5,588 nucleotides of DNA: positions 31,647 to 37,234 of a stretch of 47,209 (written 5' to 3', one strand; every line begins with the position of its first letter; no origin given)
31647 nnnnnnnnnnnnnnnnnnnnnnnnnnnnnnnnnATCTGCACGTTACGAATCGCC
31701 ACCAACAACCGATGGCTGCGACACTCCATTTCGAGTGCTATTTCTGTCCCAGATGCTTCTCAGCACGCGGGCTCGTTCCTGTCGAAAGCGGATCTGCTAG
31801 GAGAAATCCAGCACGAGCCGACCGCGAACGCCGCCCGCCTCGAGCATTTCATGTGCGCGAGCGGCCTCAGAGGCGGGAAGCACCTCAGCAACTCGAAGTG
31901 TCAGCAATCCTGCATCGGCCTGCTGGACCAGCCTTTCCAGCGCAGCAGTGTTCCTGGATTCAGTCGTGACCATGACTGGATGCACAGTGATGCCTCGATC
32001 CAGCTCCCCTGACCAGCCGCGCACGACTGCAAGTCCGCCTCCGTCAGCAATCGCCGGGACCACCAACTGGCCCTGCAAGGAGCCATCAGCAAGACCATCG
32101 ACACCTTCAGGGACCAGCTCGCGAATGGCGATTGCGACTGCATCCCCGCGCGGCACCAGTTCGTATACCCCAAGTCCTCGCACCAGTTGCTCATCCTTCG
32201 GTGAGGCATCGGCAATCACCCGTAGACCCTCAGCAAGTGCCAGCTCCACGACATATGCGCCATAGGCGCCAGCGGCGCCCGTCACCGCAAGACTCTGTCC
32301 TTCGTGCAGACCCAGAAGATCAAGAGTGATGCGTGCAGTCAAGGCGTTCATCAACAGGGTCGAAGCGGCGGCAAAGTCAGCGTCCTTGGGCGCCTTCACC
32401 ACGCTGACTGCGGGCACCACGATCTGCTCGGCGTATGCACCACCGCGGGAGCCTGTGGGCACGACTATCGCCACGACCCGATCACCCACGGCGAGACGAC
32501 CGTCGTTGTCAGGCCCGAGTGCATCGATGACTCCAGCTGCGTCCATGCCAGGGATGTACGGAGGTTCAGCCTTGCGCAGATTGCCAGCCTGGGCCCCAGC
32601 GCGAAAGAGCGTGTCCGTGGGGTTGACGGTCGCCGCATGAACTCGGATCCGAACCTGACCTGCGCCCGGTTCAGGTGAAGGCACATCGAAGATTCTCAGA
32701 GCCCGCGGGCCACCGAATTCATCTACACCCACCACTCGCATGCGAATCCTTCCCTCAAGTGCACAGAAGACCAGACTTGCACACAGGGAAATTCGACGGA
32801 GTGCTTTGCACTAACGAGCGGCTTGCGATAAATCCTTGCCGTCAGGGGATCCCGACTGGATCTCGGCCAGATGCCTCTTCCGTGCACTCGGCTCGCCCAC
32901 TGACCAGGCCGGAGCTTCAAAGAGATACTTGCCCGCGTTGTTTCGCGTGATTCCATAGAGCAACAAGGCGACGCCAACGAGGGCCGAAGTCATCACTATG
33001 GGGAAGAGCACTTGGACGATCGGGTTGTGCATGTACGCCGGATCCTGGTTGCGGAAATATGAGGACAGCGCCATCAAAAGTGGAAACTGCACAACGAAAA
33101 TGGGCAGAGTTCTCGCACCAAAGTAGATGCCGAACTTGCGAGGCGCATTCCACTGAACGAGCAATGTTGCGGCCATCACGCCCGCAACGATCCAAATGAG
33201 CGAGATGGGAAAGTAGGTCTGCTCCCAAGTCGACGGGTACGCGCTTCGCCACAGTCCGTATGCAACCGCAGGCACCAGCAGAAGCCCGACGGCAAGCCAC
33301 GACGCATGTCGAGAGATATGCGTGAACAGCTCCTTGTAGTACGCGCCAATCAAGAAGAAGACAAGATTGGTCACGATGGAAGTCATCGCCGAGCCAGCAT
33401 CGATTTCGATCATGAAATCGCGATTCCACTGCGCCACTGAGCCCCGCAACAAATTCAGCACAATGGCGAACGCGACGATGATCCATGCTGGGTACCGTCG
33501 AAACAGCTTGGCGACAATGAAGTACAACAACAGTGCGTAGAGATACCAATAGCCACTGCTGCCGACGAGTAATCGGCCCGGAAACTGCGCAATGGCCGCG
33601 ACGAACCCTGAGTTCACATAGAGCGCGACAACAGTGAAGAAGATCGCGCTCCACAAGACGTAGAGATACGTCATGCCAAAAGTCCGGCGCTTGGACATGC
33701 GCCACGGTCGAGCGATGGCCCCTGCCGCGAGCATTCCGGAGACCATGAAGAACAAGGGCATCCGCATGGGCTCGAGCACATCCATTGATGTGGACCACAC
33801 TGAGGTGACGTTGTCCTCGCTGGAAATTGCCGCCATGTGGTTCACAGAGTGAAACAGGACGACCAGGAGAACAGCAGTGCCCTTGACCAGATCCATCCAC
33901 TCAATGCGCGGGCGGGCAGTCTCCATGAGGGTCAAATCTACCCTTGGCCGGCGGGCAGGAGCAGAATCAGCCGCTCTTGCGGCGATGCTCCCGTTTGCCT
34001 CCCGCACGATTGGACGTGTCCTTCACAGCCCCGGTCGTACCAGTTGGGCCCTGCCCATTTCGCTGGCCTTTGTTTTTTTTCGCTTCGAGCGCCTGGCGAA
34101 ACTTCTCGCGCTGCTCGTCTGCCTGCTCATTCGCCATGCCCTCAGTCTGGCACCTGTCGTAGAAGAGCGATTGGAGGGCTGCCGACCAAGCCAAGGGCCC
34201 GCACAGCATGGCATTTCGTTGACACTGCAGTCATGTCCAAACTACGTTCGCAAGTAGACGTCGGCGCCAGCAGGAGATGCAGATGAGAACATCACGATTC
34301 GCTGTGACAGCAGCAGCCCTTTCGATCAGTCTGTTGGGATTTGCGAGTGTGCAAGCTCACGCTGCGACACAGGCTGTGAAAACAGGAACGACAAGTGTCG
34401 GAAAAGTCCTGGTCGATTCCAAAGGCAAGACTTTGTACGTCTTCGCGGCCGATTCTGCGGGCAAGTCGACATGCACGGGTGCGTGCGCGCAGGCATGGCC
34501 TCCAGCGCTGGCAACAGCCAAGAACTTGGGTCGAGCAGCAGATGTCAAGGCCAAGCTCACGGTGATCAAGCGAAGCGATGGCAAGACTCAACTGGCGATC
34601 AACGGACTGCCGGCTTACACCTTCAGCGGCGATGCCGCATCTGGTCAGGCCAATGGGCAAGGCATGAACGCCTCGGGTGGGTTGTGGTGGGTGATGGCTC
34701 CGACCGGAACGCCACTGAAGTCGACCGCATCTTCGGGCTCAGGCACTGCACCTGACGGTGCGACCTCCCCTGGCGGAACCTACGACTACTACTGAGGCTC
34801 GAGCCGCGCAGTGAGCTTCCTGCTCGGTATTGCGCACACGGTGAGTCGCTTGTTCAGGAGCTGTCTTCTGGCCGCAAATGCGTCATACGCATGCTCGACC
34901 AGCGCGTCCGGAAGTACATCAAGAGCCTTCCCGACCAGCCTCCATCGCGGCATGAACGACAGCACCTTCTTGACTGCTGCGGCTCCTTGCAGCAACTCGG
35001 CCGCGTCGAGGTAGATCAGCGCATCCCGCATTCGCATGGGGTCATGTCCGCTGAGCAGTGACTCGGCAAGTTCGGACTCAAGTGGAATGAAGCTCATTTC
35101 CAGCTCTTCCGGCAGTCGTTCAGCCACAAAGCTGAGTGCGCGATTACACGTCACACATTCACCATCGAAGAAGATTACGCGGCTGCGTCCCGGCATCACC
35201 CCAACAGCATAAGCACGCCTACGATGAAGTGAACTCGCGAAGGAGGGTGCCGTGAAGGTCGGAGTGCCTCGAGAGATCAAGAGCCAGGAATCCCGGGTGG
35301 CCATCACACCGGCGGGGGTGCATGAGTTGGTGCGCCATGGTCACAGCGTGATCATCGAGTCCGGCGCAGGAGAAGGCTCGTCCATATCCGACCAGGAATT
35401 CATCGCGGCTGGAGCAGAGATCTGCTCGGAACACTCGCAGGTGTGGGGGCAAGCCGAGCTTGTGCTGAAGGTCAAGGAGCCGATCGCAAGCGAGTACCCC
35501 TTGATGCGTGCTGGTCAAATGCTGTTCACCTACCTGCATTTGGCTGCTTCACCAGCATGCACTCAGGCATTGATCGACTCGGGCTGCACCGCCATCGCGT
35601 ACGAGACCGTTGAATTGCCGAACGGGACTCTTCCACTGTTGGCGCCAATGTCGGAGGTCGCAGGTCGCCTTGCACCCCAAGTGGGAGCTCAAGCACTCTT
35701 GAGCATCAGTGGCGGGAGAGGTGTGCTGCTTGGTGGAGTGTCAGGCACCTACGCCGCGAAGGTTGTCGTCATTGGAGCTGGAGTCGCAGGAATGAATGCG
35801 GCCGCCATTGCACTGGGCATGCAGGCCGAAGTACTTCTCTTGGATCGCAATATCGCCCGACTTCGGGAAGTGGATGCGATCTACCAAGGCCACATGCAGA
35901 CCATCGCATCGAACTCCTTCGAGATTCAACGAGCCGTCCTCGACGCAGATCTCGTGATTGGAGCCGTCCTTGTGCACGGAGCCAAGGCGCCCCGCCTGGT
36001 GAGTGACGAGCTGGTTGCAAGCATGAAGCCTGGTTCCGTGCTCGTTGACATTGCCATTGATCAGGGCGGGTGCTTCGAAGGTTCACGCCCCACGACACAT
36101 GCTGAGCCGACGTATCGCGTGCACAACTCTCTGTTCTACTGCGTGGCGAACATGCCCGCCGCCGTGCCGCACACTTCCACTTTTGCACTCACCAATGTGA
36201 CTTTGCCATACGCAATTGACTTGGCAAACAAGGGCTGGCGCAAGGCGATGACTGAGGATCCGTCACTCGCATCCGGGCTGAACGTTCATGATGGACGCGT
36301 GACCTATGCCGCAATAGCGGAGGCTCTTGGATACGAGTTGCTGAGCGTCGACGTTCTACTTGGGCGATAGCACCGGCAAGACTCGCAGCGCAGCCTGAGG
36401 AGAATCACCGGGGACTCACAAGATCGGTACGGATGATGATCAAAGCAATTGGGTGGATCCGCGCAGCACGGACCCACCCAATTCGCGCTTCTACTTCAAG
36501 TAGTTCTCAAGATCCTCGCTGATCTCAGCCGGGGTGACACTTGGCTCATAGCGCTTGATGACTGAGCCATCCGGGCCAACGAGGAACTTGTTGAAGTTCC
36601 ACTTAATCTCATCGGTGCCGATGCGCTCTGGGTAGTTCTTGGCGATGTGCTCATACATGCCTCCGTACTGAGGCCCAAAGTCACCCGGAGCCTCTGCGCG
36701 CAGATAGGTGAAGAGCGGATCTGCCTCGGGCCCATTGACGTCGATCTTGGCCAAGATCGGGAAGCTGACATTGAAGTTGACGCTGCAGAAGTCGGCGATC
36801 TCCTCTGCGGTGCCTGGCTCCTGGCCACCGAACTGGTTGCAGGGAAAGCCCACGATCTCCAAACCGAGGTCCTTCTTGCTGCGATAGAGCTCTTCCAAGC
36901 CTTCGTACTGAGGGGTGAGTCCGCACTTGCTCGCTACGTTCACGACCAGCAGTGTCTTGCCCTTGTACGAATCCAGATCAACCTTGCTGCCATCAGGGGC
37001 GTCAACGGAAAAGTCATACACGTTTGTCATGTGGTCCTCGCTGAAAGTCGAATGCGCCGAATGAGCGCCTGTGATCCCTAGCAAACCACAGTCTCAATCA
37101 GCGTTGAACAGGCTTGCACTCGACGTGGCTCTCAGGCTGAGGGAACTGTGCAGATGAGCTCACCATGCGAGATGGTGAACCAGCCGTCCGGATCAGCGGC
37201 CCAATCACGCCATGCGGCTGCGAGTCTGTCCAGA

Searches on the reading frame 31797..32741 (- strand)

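Call 10: search_protein_families(library=pfam, proteins=[window:31797-32741:-], max_evalue=0.0001)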
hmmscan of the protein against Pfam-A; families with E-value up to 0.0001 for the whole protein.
window:31797-32741:- (314 aa): 2 families
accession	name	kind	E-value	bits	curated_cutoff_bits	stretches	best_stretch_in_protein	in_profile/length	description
PF08240.17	ADH_N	-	2.2e-16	60.4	23.5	1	26-119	1-104/104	Alcohol dehydrogenase GroES-like domain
PF13602.12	ADH_zinc_N_2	-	6e-10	40.6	27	1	229-311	42-134/134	Zinc-binding dehydrogenase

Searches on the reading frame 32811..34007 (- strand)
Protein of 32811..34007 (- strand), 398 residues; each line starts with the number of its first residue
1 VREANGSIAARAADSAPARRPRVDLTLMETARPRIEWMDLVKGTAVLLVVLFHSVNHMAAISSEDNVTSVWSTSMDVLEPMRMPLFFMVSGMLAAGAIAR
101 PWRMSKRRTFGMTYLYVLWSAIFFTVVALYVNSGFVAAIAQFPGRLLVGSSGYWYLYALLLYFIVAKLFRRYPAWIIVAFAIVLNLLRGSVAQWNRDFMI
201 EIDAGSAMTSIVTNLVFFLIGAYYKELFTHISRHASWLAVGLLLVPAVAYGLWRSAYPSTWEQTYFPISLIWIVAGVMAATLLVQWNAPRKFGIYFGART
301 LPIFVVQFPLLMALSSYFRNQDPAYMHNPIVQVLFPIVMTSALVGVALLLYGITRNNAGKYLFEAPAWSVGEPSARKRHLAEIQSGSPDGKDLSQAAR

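Call 11: search_protein_families(library=pfam, proteins=[window:32811-34007:-], max_evalue=0.01)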
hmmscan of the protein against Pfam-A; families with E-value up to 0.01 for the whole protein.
window:32811-34007:- (398 aa): 1 family
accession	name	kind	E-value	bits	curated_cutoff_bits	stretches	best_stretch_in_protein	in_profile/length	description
PF01757.29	Acyl_transf_3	-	2.4e-26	93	31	1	36-349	2-323/326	Acyltransferase domain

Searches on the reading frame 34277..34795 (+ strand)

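Call 11: search_protein_families(library=pfam, proteins=[window:34277-34795:+], max_evalue=0.01)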
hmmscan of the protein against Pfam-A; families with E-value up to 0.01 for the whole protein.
window:34277-34795:+ (172 aa): 1 family
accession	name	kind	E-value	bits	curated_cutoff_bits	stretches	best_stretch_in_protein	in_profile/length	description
PF03640.20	Lipoprotein_15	-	2.7e-28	97.6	24.4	2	35-77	1-46/47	Secreted repeat of unknown function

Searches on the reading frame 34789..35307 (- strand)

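Call 11: search_protein_families(library=pfam, proteins=[window:34789-35307:-], max_evalue=0.01)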
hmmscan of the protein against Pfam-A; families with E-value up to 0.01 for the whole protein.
window:34789-35307:- (172 aa): 1 family
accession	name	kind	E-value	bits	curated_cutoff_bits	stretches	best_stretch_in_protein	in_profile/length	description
PF04134.17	DCC1-like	-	5.4e-14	53.8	27.8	1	45-153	1-112/113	DCC1-like thiol-disulfide oxidoreductase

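Call 61: search_protein_families(library=ncbifam, proteins=[window:34789-35307:-], max_evalue=0.00001)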
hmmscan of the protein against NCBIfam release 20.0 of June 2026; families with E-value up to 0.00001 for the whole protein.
window:34789-35307:- (172 aa): 0 families

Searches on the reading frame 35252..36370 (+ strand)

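Call 11: search_protein_families(library=pfam, proteins=[window:35252-36370:+], max_evalue=0.01)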
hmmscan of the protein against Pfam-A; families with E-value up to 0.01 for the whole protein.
window:35252-36370:+ (372 aa): 9 families
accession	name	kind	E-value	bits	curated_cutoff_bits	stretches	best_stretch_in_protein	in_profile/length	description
PF01262.27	AlaDh_PNT_C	-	6.8e-83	277.7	23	1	141-352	1-213/214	Alanine dehydrogenase/PNT, C-terminal domain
PF05222.21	AlaDh_PNT_N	-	4.1e-50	170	30.4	1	4-137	1-136/136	Alanine dehydrogenase/PNT, N-terminal domain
PF01488.26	Shikimate_DH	-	2.3e-05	24.9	24.3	1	167-269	11-113/138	Shikimate / quinate 5-dehydrogenase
PF02826.25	2-Hacid_dh_C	-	6e-05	22.9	25.1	1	167-268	35-127/178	D-isomer specific 2-hydroxyacid dehydrogenase, NAD binding domain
PF01134.28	GIDA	-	0.00013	21.6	22.1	1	170-206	1-37/391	Glucose inhibited division protein A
PF07992.20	Pyr_redox_2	-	0.00026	20.9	26.1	1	169-216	143-190/291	Pyridine nucleotide-disulphide oxidoreductase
PF03486.20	HI0933_like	-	0.00058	19.8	50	1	170-207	2-39/244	HI0933-like protein Rossmann domain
PF00070.33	Pyr_redox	-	0.0022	18.9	22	1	170-212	1-43/82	Pyridine nucleotide-disulphide oxidoreductase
PF03446.21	NAD_binding_2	-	0.003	18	21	1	170-267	1-92/161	NAD binding domain of 6-phosphogluconate dehydrogenase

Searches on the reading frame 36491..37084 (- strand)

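Call 11: search_protein_families(library=pfam, proteins=[window:36491-37084:-], max_evalue=0.01)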
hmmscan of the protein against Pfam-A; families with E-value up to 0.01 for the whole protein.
window:36491-37084:- (197 aa): 3 families
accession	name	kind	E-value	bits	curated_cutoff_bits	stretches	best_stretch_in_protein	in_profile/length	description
PF00255.25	GSHPx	-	3.8e-41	139.5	27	1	22-129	1-108/108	Glutathione peroxidase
PF00578.27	AhpC-TSA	-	0.0005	20.4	26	1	22-83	5-68/124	AhpC/TSA family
PF08534.16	Redoxin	-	0.00055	20.2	26.6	1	24-80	8-68/148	Redoxin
